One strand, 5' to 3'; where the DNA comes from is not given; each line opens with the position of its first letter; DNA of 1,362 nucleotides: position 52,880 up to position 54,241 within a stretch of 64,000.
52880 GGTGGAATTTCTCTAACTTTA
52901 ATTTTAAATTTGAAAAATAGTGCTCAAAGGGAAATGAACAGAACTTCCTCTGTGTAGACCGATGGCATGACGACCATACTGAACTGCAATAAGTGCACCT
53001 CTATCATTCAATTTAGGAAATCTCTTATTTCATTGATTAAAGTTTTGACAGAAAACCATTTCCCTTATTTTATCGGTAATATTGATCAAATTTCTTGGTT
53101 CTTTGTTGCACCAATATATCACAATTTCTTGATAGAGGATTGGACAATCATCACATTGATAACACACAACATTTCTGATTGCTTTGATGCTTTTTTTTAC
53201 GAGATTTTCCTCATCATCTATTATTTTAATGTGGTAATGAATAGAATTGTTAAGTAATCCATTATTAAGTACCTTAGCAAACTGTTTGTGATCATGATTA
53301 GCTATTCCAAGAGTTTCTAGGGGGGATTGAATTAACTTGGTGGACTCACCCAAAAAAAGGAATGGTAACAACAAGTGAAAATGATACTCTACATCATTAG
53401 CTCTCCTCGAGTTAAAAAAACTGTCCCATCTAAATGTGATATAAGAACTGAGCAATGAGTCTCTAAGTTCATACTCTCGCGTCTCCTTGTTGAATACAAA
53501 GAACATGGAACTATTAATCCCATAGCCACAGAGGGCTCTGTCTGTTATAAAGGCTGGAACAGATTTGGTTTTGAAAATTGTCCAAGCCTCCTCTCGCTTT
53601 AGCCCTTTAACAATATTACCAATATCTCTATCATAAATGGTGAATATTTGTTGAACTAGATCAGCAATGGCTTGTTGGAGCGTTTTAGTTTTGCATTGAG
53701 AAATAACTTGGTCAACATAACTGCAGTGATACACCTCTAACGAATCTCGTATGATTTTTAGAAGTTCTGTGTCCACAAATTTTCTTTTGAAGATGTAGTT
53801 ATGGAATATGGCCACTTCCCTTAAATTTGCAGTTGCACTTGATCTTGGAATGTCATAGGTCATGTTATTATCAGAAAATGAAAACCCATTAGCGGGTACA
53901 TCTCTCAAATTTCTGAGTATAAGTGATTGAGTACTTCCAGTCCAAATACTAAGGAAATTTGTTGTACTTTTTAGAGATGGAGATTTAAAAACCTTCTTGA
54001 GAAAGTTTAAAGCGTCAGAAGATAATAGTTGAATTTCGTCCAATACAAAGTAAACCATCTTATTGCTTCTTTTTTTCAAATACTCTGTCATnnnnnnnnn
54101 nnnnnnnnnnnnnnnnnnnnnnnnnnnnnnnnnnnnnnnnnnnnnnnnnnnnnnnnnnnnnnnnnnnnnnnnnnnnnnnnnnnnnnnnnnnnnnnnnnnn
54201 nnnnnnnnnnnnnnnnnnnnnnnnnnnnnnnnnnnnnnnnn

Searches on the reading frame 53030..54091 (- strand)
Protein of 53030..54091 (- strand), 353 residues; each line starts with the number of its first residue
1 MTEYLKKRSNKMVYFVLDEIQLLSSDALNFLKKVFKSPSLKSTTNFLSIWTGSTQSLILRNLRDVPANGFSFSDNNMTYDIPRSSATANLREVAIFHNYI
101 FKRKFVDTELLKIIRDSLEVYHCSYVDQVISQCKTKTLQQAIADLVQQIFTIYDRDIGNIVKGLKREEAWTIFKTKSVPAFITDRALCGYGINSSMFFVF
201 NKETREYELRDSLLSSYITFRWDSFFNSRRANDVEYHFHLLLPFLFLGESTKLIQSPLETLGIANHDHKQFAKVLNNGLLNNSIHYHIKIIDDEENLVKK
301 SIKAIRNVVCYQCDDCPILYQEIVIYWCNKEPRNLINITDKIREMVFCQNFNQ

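Call 25: search_protein_families(library=pfam, proteins=[window:53030-54091:-], max_evalue=0.001)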
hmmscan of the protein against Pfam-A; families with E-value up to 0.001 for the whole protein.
window:53030-54091:- (353 aa): 0 families

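Call 58: search_protein_families(library=pfam, proteins=[window:53030-54091:-], max_evalue=1)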
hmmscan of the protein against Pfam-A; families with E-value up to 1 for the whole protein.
window:53030-54091:- (353 aa): 4 families
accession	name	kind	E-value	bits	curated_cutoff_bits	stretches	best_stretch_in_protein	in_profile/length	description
PF13173.12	AAA_14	-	0.0033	17.8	27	1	3-65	53-110/129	AAA domain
PF13401.12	AAA_22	-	0.01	16.6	27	1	2-41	76-111/130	AAA domain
PF23538.1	Teneurin_ABD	-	0.077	13.5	27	1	259-292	17-50/115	Teneurin antibiotic-binding-like domain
PF03520.19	KCNQ_channel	-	0.19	11.8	25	1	85-155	70-137/189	KCNQ voltage-gated potassium channel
